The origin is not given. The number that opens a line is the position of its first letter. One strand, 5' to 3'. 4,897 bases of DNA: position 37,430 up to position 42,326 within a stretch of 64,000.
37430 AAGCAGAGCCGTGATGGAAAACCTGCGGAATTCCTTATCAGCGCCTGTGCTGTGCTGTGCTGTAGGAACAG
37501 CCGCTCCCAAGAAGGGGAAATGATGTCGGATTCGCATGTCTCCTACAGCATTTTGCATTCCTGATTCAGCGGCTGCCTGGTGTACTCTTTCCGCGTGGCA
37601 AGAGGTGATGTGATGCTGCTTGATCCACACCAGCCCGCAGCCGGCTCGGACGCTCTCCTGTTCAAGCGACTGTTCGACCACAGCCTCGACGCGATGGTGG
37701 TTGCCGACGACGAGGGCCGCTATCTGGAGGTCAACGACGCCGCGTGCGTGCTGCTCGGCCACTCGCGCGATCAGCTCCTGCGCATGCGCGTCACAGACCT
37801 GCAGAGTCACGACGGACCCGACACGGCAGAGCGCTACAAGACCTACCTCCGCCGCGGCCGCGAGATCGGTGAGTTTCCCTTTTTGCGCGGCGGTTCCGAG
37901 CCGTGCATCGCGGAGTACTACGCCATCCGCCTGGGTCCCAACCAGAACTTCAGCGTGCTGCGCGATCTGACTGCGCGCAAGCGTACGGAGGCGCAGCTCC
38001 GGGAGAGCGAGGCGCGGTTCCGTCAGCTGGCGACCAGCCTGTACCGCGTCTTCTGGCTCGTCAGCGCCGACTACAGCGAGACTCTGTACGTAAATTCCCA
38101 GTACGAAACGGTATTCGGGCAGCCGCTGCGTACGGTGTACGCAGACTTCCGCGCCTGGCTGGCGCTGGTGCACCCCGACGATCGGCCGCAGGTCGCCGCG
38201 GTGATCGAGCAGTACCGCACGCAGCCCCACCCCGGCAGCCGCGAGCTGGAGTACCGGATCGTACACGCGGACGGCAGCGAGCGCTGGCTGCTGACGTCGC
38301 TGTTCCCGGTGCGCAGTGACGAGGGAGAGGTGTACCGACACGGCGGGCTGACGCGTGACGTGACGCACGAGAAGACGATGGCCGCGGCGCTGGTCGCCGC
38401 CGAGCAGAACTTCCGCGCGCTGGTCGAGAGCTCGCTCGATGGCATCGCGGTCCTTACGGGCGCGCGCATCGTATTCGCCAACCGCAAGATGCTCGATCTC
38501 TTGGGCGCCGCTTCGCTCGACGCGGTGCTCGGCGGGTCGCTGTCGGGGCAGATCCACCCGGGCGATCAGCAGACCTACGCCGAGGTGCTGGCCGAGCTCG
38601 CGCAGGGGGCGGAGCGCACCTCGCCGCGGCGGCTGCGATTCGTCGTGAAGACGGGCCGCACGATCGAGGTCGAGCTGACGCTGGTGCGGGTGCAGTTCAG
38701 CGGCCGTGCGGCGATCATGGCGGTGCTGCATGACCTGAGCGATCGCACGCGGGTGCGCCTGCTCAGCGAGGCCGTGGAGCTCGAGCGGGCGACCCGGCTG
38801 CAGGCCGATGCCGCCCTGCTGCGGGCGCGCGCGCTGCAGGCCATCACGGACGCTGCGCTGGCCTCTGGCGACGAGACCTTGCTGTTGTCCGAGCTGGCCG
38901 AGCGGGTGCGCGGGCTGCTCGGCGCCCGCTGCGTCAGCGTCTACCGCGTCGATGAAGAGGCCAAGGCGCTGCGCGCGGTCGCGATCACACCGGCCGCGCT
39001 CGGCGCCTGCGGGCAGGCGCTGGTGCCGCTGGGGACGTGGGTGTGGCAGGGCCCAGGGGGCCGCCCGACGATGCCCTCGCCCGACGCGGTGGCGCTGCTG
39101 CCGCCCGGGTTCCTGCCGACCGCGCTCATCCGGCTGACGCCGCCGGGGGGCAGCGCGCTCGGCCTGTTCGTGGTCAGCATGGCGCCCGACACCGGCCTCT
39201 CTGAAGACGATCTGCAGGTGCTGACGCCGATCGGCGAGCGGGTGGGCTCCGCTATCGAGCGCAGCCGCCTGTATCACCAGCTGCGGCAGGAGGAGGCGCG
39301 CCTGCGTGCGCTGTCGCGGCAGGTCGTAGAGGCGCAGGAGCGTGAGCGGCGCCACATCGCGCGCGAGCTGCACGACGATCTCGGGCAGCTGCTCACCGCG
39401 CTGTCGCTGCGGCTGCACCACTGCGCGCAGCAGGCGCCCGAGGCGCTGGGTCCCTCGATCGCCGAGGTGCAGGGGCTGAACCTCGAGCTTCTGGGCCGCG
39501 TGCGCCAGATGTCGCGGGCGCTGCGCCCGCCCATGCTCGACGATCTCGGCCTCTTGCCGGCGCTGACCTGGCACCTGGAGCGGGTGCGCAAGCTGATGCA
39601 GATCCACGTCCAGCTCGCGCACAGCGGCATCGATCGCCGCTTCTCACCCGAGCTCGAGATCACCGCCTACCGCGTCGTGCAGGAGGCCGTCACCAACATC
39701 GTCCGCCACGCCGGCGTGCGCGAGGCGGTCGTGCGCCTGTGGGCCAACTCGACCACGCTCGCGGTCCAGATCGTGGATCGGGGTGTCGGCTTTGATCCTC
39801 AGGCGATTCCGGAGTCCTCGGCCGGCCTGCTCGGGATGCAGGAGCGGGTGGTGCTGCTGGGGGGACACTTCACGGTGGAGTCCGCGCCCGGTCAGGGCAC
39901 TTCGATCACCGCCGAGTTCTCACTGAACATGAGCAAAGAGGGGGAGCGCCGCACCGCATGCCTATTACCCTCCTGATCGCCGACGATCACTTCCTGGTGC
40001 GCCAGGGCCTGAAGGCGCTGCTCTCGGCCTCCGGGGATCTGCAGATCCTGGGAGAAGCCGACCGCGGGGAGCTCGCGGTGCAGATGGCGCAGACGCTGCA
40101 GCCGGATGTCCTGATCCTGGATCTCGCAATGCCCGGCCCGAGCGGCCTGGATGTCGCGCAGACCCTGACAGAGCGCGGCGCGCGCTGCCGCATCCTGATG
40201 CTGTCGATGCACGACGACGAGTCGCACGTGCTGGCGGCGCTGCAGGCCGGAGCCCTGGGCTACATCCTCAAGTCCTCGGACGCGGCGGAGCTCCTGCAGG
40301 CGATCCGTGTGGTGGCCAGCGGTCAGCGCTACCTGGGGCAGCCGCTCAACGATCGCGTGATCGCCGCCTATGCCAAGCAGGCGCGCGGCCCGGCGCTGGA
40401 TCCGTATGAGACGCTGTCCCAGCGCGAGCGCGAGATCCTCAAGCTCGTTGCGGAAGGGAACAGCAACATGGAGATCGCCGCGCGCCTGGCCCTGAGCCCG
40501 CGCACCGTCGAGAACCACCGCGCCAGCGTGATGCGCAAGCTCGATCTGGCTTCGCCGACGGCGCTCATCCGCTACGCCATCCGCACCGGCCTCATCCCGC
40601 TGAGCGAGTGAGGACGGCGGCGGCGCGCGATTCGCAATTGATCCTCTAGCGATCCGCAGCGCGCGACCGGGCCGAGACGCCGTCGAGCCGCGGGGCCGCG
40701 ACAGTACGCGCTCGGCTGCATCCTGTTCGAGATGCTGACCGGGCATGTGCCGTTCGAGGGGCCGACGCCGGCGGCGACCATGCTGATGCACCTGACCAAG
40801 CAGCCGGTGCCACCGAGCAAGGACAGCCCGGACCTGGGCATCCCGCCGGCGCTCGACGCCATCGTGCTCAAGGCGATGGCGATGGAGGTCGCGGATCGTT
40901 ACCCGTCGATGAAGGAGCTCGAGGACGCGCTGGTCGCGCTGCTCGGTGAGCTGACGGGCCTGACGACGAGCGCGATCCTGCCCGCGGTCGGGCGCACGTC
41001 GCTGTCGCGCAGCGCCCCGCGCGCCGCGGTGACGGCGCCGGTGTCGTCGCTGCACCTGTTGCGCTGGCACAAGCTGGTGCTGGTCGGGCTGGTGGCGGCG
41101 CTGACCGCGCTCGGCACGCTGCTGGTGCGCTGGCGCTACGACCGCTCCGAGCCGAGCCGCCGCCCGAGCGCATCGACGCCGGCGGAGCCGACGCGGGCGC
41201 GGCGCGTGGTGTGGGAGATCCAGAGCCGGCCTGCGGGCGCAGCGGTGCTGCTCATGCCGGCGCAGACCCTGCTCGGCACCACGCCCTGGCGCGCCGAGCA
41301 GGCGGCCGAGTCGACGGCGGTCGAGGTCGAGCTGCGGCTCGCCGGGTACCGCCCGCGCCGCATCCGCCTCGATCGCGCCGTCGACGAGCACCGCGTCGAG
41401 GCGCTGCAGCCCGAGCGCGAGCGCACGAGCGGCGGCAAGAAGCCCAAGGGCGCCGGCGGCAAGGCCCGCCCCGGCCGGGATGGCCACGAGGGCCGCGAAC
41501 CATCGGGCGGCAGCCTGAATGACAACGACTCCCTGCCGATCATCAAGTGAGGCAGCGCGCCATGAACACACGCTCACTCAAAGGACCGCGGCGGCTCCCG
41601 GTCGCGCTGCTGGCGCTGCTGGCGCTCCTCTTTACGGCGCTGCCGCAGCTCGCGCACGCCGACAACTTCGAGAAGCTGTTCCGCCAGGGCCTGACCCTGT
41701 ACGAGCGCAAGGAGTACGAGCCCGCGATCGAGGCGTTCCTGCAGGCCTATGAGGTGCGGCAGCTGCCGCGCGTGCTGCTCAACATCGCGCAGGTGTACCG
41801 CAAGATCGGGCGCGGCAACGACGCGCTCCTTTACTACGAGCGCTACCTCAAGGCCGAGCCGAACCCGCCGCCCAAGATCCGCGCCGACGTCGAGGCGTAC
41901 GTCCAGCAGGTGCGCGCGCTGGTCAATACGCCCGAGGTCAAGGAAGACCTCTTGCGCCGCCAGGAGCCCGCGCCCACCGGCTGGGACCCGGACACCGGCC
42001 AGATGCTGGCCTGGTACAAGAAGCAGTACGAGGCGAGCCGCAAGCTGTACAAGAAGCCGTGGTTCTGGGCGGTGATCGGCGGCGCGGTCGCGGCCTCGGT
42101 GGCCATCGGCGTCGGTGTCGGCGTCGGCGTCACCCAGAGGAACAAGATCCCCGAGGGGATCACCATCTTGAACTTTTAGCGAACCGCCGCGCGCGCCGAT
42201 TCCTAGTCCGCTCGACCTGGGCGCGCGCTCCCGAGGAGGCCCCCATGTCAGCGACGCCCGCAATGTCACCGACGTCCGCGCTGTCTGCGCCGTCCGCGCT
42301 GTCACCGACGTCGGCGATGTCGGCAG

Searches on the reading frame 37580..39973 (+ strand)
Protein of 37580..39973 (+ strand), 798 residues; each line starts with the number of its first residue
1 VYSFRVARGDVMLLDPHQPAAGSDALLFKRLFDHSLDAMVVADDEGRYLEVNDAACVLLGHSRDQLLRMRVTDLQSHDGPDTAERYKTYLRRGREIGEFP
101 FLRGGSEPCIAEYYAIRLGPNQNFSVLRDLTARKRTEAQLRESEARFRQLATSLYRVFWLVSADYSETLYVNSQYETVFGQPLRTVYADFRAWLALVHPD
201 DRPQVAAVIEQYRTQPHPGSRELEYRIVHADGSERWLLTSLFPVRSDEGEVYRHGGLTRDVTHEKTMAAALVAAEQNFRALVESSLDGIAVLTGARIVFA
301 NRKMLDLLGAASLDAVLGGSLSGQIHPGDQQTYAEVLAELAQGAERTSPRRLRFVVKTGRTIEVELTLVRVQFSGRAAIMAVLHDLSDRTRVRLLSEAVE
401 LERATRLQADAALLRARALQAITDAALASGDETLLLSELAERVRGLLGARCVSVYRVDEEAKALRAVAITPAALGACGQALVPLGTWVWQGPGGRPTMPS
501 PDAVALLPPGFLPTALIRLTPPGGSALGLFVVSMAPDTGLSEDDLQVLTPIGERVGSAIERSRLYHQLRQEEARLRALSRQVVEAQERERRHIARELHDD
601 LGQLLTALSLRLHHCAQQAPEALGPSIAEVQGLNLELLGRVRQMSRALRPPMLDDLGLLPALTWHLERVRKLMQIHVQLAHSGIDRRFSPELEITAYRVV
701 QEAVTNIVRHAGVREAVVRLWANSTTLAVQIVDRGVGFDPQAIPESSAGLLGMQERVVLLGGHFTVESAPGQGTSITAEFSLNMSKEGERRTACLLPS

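Call 42: search_protein_families(library=pfam, proteins=[window:37580-39973:+], max_evalue=0.001)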
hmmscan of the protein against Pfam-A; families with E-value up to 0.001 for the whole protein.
window:37580-39973:+ (798 aa): 8 families
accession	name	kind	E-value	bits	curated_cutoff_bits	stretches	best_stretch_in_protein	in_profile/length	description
PF13426.13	PAS_9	-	1.7e-27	96.1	27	3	37-131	2-102/103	PAS domain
PF00989.32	PAS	-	1.2e-26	93.4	22.6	2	277-385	2-112/113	PAS fold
PF13188.13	PAS_8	-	7.4e-23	80.1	21.8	2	27-79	2-52/65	PAS domain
PF08447.18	PAS_3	-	2.9e-21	76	25.6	1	169-253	2-84/89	PAS fold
PF08448.16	PAS_4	-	1.8e-17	64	23.1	3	169-265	18-109/110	PAS fold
PF07730.19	HisKA_3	-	1.4e-12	48.4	24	1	589-651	1-66/68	Histidine kinase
PF02518.31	HATPase_c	-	6.1e-12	46.4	26.4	1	693-782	3-109/111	Histidine kinase-, DNA gyrase B-, and HSP90-like ATPase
PF13581.12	HATPase_c_2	-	1.7e-06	28.5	27.4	1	677-748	16-89/127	Histidine kinase-like ATPase domain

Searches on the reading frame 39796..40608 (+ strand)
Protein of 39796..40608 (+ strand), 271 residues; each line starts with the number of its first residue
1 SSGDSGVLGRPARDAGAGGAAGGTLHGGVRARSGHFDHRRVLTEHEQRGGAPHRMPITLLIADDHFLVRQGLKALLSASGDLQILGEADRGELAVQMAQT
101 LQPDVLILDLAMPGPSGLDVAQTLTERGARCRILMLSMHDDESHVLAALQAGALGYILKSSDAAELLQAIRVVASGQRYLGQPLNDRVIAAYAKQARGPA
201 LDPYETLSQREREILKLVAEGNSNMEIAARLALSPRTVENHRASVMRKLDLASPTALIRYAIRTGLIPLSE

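Call 42: search_protein_families(library=pfam, proteins=[window:39796-40608:+], max_evalue=0.001)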
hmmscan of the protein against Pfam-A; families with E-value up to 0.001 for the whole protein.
window:39796-40608:+ (271 aa): 7 families
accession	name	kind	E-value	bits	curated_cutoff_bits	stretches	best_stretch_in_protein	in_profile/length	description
PF00072.30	Response_reg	-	2.7e-26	92.4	30.2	1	60-171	2-111/111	Response regulator receiver domain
PF00196.25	GerE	-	3e-20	72.1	23.5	1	206-261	2-57/57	Bacterial regulatory proteins, luxR family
PF08281.18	Sigma70_r4_2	-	6.9e-06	26.1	25.7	1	205-249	9-54/54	Sigma-70, region 4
PF13936.12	HTH_38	-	4.1e-05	23.7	27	1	206-240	4-39/44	Helix-turn-helix domain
PF13384.12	HTH_23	-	7.9e-05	22.8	24.6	1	210-241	6-37/50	Homeodomain-like domain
PF13551.12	HTH_29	-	8.3e-05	23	28.1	1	213-243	3-34/64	Winged helix-turn helix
PF13518.12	HTH_28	-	0.00018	22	25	1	213-241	4-32/52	Helix-turn-helix domain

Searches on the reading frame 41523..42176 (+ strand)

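Call 17: search_protein_families(library=pfam, proteins=[window:41523-42176:+], max_evalue=0.001)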
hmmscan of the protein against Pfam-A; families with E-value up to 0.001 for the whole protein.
window:41523-42176:+ (218 aa): 5 families
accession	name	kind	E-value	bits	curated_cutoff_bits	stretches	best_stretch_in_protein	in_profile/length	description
PF07719.23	TPR_2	-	1.4e-07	31.5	27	0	83-114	2-33/34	Tetratricopeptide repeat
PF00515.34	TPR_1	-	2.9e-07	30.5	27.8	1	83-114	2-33/34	Tetratricopeptide repeat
PF13181.12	TPR_8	-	4.4e-06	26.9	25.7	0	83-114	2-33/34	Tetratricopeptide repeat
PF13424.12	TPR_12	-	6.3e-05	23.5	30.1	0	57-110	11-73/77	Tetratricopeptide repeat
PF13174.12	TPR_6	-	0.00026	21.9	26.3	0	84-114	2-32/33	Tetratricopeptide repeat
